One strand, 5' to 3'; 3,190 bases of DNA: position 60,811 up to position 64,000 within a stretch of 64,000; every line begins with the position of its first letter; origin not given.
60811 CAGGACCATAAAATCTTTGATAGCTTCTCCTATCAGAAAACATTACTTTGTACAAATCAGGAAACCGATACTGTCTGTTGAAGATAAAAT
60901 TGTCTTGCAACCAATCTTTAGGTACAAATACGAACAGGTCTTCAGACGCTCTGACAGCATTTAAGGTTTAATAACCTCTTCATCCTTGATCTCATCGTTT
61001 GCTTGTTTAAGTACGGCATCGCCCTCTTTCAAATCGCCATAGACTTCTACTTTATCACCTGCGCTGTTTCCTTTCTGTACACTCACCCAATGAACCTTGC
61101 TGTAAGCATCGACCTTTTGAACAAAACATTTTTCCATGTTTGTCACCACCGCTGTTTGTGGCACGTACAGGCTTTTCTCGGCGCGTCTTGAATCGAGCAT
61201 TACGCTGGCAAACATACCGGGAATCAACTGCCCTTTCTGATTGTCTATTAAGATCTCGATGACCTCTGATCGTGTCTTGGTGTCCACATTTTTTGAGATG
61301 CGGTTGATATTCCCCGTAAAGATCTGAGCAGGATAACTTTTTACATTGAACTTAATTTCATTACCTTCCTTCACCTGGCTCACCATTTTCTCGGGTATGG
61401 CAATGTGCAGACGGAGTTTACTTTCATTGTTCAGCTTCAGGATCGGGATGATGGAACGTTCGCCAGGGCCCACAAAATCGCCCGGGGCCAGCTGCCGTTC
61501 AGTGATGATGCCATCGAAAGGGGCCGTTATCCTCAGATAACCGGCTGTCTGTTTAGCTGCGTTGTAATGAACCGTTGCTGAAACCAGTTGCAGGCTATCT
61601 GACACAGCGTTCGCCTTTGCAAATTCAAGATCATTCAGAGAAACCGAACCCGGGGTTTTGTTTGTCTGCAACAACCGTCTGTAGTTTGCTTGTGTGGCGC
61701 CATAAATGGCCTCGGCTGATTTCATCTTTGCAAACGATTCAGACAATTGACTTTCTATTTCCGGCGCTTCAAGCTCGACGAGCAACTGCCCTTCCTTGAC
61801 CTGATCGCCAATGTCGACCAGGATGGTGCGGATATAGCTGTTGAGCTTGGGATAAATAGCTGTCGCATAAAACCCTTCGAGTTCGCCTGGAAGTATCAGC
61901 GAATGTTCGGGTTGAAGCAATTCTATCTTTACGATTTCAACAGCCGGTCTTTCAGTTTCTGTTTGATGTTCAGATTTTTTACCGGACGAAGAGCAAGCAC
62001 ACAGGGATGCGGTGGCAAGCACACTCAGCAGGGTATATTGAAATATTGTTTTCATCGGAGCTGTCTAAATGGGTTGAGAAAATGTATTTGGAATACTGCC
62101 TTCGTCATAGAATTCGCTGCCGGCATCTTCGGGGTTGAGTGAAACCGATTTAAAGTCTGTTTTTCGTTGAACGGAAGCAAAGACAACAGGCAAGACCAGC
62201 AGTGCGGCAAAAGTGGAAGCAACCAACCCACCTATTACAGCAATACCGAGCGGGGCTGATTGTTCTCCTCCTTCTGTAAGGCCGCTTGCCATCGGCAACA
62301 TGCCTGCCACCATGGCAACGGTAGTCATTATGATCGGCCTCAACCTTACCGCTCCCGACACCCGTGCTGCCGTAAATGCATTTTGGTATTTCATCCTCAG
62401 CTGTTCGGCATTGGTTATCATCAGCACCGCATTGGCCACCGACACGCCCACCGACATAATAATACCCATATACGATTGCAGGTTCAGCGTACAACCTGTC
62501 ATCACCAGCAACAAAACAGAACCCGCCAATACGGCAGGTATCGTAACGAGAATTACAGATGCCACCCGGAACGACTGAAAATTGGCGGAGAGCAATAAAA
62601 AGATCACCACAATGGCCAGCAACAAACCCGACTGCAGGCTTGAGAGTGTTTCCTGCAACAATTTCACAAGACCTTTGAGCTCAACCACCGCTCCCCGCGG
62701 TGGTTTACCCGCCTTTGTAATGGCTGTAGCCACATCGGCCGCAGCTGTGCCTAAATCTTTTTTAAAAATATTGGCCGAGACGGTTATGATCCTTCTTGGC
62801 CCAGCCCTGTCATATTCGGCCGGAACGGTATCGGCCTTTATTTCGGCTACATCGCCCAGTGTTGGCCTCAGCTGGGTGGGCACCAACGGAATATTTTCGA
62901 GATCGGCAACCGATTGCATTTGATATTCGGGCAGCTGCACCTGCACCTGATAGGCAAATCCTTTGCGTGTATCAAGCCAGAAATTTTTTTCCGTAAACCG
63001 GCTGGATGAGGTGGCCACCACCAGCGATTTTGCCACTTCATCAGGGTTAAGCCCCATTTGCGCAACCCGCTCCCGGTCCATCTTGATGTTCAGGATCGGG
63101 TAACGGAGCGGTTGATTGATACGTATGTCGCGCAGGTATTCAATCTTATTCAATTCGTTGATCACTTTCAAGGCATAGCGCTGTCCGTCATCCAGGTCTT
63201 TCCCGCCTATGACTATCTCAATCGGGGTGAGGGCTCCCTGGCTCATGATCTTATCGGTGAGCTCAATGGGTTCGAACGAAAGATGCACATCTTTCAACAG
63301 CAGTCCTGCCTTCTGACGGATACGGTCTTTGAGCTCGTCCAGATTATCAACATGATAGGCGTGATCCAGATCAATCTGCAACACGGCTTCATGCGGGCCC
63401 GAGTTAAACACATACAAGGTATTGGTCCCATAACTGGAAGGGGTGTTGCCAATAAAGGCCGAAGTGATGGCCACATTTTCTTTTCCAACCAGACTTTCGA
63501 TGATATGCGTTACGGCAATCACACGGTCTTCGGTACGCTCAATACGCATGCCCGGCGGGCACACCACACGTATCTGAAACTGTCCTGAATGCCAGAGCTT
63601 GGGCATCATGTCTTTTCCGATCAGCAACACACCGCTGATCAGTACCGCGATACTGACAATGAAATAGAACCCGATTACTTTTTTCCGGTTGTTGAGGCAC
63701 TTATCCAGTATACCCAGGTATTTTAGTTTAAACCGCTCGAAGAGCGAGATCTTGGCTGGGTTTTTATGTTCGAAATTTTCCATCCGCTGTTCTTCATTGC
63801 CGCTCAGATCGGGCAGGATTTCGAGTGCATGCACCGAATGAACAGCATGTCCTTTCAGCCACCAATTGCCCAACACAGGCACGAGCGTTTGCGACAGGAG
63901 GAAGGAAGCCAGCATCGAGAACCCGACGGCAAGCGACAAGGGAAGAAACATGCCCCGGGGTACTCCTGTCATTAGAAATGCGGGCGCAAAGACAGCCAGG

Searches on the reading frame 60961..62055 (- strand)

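Call 76: search_protein_families(library=pfam, proteins=[window:60961-62055:-], max_evalue=0.00001)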
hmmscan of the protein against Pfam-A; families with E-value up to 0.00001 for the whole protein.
window:60961-62055:- (364 aa): 2 families
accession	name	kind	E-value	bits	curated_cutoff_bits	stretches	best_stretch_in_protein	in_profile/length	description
PF16576.10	HlyD_D23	-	1.1e-27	97.1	30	1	66-283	21-214/214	Barrel-sandwich domain of CusB or HlyD membrane-fusion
PF13437.12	HlyD_3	-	3.2e-15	57.2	22.2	1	176-279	2-105/106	HlyD family secretion protein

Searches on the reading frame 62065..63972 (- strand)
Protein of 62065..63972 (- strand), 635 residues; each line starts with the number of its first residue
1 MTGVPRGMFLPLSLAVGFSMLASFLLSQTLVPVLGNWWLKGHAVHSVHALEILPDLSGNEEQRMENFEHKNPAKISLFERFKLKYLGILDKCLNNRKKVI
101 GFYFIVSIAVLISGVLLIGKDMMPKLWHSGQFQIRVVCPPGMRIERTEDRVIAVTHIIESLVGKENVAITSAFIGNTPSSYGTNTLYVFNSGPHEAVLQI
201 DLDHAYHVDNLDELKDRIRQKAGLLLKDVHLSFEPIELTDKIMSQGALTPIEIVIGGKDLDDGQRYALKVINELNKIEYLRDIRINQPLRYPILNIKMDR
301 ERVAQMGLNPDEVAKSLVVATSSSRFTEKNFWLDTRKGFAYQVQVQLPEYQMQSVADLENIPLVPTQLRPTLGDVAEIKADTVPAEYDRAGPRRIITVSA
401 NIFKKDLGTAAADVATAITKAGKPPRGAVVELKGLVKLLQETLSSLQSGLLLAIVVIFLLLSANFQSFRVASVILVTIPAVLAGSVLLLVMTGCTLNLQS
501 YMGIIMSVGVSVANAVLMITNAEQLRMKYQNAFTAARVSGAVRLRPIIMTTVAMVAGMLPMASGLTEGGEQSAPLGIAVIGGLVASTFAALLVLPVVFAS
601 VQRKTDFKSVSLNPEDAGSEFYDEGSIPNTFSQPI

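Call 76: search_protein_families(library=pfam, proteins=[window:62065-63972:-], max_evalue=0.00001)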
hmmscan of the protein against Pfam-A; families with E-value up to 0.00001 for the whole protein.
window:62065-63972:- (635 aa): 1 family
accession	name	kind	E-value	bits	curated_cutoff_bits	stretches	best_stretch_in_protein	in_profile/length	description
PF00873.25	ACR_tran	-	3e-86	290.5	28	1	1-601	452-1020/1021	AcrB/AcrD/AcrF family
